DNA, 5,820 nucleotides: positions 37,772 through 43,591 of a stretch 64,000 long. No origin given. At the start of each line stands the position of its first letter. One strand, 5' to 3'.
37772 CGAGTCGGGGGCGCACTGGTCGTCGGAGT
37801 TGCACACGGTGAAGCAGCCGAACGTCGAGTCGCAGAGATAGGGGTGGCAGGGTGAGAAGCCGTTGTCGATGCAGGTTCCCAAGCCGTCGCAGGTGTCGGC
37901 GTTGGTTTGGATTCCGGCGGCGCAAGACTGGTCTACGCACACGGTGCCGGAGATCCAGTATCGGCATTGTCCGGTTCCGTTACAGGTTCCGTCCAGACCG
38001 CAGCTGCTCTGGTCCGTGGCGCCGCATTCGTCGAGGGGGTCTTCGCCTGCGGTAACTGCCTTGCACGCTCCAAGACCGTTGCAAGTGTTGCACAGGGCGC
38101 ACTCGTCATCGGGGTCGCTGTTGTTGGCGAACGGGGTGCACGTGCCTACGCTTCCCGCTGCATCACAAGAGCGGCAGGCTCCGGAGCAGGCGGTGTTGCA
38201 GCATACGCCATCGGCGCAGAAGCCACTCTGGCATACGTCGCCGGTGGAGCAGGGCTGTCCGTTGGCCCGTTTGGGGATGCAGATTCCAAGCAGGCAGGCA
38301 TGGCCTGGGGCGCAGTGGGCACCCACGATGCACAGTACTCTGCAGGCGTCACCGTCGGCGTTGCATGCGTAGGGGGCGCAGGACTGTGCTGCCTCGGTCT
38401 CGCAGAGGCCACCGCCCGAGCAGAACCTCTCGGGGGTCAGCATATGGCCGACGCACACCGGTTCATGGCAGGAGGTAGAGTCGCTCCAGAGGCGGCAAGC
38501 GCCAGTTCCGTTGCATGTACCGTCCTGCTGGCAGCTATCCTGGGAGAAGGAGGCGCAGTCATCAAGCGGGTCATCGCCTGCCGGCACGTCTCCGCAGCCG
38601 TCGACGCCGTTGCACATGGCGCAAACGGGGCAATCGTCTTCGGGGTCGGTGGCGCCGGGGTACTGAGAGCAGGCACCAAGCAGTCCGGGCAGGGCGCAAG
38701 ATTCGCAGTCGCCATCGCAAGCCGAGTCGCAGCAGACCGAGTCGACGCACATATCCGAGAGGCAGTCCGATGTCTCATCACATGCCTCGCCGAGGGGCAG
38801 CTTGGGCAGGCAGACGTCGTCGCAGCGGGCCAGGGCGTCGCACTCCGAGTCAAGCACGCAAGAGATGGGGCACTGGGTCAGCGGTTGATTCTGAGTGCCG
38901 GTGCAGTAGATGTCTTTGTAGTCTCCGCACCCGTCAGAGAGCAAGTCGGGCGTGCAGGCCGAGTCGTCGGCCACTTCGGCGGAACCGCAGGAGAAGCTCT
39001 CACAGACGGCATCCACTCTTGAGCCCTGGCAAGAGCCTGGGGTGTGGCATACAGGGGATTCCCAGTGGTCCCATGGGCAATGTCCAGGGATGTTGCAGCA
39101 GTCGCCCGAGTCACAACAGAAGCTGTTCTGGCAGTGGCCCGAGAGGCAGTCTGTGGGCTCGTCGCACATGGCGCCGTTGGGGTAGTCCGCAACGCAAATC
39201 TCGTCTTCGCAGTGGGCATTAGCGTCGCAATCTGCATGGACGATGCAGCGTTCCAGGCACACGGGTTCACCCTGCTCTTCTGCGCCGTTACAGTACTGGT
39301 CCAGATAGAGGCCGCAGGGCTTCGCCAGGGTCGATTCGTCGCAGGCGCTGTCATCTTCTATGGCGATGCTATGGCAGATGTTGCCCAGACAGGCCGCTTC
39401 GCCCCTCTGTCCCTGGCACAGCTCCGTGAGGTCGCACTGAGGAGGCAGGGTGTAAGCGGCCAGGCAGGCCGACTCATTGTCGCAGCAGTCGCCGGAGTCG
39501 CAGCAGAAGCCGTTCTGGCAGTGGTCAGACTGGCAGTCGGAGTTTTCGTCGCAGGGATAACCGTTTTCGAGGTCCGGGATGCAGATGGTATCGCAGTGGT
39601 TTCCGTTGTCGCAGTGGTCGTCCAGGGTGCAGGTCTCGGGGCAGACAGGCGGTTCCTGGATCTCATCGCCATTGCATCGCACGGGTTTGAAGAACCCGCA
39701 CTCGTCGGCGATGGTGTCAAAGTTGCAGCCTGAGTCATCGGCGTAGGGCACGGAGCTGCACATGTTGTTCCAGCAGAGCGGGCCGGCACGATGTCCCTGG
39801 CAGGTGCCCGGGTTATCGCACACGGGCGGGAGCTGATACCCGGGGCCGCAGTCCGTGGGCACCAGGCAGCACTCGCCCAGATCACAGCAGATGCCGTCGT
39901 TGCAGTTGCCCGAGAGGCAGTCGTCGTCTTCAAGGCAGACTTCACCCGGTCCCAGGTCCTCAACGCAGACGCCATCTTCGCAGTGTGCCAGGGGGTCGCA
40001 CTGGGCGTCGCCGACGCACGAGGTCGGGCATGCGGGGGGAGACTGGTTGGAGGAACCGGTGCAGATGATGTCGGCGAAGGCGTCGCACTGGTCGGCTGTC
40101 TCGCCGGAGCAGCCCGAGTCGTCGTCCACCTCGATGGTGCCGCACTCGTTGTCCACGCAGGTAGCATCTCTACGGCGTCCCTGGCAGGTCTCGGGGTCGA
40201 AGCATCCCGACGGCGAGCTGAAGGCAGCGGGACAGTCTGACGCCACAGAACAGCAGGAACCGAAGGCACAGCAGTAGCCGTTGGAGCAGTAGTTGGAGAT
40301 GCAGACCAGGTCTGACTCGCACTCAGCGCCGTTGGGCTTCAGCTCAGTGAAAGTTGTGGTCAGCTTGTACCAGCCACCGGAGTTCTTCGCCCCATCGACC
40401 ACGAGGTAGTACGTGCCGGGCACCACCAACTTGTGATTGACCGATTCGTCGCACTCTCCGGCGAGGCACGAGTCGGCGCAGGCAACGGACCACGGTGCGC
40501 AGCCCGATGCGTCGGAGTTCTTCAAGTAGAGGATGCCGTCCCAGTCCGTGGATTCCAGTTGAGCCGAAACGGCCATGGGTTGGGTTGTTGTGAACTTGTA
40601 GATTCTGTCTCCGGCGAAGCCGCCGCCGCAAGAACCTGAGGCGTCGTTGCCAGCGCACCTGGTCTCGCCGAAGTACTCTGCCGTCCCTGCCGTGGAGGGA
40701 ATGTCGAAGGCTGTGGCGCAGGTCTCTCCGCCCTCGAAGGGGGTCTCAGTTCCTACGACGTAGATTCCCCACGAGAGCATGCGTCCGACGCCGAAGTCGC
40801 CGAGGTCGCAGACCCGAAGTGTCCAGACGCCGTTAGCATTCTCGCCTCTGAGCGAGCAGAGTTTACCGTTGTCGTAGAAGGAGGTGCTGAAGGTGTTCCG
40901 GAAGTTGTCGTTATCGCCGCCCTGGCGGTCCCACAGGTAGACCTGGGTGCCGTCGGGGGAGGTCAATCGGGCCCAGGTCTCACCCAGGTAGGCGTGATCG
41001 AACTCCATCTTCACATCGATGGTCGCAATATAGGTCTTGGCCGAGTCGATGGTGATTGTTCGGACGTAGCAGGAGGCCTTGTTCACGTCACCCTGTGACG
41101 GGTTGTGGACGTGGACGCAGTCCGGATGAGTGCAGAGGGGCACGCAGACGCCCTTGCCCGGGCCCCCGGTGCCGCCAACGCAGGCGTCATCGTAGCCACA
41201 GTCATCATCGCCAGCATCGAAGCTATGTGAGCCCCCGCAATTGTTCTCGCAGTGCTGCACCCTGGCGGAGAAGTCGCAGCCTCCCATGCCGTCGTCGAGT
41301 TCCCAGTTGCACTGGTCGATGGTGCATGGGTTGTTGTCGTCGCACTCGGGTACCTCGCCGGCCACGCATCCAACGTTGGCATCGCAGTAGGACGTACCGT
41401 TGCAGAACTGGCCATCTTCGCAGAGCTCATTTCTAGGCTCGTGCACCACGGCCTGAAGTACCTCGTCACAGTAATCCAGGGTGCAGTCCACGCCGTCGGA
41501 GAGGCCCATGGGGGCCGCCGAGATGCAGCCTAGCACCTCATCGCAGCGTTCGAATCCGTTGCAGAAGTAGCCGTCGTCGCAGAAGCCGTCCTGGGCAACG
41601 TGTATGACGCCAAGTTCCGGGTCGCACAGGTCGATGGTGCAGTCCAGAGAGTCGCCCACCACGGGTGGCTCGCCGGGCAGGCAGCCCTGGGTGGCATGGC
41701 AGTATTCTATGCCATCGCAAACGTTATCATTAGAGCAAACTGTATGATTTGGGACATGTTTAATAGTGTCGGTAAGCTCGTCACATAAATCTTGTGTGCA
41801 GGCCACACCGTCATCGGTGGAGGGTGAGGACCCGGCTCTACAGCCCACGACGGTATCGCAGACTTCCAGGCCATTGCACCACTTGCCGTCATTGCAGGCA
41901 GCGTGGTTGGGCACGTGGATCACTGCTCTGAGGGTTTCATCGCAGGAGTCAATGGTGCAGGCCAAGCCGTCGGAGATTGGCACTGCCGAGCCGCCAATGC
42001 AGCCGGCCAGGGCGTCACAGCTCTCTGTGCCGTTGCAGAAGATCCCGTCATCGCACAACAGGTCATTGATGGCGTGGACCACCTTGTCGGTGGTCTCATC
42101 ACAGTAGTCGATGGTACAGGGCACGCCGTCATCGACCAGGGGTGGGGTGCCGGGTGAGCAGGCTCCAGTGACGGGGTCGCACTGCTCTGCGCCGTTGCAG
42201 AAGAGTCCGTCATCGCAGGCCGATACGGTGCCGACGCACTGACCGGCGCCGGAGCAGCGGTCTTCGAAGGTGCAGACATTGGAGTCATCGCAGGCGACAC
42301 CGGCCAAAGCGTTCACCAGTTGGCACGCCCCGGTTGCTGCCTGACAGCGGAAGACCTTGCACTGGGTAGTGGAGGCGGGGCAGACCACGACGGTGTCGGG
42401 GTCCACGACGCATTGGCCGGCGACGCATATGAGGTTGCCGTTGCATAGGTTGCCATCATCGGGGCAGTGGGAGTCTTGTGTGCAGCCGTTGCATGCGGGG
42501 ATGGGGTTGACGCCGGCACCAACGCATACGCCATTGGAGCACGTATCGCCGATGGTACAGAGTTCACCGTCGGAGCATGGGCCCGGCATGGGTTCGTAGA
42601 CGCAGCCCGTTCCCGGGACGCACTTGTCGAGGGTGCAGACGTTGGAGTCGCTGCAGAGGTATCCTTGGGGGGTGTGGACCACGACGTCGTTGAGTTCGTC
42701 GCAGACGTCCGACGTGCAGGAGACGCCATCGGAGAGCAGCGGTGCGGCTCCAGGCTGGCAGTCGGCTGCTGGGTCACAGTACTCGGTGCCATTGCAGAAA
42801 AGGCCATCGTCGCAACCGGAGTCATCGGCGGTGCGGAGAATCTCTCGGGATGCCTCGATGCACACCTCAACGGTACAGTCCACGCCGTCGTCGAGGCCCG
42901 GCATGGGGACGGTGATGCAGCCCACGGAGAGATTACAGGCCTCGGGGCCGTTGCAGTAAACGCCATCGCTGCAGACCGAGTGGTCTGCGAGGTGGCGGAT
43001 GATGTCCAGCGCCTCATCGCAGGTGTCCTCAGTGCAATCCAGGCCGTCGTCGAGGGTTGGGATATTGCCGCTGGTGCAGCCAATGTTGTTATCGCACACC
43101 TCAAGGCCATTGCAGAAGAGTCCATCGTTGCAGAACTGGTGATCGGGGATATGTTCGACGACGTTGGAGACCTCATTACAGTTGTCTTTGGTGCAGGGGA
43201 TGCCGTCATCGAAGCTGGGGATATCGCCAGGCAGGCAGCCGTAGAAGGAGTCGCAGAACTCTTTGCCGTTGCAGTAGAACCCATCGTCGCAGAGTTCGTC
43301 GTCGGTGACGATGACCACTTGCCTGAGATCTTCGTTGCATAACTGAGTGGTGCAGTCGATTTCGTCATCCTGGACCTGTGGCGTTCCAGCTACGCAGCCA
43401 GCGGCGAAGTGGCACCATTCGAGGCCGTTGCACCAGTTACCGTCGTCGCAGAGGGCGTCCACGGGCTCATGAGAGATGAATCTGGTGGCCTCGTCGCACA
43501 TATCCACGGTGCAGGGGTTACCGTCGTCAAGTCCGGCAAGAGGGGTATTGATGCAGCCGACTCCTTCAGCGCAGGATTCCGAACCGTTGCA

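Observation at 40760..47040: Three proprotein-convertase-type P-domains with no subtilisin catalytic domain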

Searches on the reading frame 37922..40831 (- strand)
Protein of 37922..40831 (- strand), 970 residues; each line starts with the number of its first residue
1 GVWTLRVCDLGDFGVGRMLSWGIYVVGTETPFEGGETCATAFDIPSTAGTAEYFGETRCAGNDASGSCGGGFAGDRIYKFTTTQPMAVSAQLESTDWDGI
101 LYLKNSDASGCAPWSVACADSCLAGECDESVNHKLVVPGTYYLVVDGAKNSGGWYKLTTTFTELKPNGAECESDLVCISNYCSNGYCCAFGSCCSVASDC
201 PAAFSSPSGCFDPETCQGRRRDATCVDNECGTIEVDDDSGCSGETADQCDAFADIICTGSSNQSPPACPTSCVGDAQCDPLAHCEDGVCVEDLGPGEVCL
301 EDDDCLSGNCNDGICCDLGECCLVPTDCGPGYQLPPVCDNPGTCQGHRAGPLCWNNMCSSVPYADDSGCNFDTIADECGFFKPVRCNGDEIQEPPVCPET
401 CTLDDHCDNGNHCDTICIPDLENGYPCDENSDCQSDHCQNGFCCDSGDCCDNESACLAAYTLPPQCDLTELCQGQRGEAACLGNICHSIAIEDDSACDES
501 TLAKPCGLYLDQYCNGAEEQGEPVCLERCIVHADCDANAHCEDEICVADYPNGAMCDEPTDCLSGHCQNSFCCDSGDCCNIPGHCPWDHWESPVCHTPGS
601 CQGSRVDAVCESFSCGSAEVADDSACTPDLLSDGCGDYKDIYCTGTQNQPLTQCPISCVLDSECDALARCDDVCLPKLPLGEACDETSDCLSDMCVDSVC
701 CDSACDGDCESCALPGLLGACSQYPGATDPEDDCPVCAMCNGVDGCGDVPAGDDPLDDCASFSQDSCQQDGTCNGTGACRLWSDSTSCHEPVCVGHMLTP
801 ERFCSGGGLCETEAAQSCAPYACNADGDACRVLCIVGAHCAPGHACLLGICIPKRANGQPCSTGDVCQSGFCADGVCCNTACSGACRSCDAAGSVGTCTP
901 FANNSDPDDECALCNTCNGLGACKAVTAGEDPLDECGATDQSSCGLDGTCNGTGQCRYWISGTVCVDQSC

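Call 6: search_protein_families(library=pfam, proteins=[window:37922-40831:-], max_evalue=0.01)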
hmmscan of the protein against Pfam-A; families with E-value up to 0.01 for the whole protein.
window:37922-40831:- (970 aa): 1 family
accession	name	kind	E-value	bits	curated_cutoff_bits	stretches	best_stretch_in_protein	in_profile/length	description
PF23416.1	DUF7107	-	0.0053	17.5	24.6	1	528-573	1-47/48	Domain of unknown function (DUF7107)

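Call 10: search_protein_families(library=ncbifam, proteins=[window:37922-40831:-], max_evalue=0.01)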
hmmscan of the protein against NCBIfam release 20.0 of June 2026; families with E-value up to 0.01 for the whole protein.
window:37922-40831:- (970 aa): 0 families

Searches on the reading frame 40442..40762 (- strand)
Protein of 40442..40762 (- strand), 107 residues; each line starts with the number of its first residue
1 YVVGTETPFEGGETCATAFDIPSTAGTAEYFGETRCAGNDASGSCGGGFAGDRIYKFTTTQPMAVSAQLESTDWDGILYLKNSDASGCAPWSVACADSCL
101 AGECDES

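Call 12: search_protein_families(library=pfam, proteins=[window:40442-40762:-], max_evalue=10)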
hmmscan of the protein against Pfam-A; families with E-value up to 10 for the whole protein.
window:40442-40762:- (107 aa): 0 families

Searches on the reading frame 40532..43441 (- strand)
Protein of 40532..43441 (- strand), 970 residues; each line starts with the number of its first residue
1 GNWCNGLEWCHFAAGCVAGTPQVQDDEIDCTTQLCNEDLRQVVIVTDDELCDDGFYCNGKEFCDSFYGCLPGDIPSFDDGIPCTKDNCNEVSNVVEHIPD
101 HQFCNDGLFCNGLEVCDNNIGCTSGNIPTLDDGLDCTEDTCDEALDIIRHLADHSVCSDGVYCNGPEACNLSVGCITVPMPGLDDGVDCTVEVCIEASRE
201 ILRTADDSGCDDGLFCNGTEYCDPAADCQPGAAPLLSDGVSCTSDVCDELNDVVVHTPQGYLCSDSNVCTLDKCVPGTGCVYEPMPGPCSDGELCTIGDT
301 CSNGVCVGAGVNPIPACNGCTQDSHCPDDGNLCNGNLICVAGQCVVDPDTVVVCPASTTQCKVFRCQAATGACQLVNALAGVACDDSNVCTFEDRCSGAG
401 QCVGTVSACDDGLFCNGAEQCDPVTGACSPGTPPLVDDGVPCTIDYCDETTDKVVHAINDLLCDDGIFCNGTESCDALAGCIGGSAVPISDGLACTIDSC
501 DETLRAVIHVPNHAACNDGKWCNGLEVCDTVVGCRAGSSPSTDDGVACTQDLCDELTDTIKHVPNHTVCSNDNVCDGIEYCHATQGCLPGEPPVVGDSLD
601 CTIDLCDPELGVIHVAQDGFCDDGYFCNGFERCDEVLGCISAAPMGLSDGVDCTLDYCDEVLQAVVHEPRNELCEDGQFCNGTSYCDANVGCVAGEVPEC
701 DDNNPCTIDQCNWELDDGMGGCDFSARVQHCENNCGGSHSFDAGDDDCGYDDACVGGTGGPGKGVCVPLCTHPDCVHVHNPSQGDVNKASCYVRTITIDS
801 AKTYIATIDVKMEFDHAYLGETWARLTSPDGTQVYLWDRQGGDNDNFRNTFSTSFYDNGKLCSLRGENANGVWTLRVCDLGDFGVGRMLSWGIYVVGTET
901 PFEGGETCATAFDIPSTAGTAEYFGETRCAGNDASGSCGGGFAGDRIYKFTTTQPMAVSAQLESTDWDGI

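Call 6: search_protein_families(library=pfam, proteins=[window:40532-43441:-], max_evalue=0.01)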
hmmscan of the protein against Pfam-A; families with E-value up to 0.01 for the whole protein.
window:40532-43441:- (970 aa): 2 families
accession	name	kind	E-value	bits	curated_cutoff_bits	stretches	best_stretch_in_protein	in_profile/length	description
PF01483.27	P_proprotein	-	2.9e-13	50.2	21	1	806-893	2-84/86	Proprotein convertase P-domain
PF00526.23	Dicty_CTDC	-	4.6e-11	42.8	27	3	263-285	2-24/24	Dictyostelium (slime mold) repeat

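Call 10: search_protein_families(library=ncbifam, proteins=[window:40532-43441:-], max_evalue=0.01)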
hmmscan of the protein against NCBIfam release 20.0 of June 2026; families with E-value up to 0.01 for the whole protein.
window:40532-43441:- (970 aa): 0 families
